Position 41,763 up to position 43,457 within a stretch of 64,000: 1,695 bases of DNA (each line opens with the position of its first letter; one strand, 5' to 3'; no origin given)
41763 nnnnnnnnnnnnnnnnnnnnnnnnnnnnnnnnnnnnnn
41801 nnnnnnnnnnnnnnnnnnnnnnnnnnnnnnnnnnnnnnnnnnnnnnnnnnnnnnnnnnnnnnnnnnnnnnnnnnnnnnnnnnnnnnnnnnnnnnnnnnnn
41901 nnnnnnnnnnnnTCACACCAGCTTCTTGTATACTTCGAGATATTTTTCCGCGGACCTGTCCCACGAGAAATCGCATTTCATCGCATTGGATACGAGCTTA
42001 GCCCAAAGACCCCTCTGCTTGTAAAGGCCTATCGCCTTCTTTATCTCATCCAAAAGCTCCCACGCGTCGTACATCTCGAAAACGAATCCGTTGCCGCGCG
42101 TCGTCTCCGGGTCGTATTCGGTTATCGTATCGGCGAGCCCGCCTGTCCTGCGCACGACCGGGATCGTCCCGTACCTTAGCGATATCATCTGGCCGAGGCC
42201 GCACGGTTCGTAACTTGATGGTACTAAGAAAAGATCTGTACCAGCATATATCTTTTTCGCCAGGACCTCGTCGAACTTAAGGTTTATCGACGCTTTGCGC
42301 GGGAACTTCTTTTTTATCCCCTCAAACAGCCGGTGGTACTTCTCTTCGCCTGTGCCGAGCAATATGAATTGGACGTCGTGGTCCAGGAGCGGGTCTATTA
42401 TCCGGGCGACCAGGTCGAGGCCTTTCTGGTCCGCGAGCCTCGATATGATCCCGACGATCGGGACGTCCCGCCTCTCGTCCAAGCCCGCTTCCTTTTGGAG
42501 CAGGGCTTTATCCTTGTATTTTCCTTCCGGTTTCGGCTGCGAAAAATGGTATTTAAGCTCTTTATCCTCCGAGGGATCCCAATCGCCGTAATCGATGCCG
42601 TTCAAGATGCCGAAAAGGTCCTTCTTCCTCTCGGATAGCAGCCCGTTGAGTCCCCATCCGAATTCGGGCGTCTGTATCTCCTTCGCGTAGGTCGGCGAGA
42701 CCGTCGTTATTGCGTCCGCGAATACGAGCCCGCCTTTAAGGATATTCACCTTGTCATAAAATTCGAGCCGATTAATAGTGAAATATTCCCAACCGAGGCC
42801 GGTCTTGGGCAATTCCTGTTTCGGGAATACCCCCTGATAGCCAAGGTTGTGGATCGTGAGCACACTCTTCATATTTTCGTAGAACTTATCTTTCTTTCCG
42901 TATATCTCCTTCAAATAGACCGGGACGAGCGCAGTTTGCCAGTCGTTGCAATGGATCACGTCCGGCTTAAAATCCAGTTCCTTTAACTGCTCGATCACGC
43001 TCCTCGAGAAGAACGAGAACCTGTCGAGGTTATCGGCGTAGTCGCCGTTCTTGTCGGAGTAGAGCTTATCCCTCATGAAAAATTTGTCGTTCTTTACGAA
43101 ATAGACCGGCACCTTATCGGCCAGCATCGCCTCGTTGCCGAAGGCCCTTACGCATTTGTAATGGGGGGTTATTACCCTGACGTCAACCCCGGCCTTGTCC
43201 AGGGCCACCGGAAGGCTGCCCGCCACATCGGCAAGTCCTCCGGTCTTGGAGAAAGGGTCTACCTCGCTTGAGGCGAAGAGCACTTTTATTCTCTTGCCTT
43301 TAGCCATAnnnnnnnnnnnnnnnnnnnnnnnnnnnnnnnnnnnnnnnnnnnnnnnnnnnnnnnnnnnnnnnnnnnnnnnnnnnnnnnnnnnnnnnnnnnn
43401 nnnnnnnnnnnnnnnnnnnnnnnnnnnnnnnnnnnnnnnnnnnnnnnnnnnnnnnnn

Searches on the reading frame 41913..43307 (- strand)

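Call 20: search_protein_families(library=pfam, proteins=[window:41913-43307:-], max_evalue=0.001)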
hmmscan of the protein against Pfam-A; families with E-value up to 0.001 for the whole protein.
window:41913-43307:- (464 aa): 6 families
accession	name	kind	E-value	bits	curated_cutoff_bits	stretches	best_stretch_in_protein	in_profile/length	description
PF08323.17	Glyco_transf_5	-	1.8e-87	293.4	22.7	1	8-225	1-238/239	Starch synthase catalytic domain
PF00534.26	Glycos_transf_1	-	6.7e-14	52.2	26.4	1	278-431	11-161/172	Glycosyl transferases group 1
PF13692.12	Glyco_trans_1_4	-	4.9e-10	40.3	27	1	283-425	2-139/142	Glycosyl transferases group 1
PF13439.12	Glyco_transf_4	-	7.2e-08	33.1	28.5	1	23-212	2-149/170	Glycosyltransferase Family 4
PF13579.12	Glyco_trans_4_4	-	4e-05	24.4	29.7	1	23-153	1-102/158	Glycosyl transferase 4-like domain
PF20706.3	GT4-conflict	-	9.3e-05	22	26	1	284-455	199-384/385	Family 4 Glycosyltransferase in conflict systems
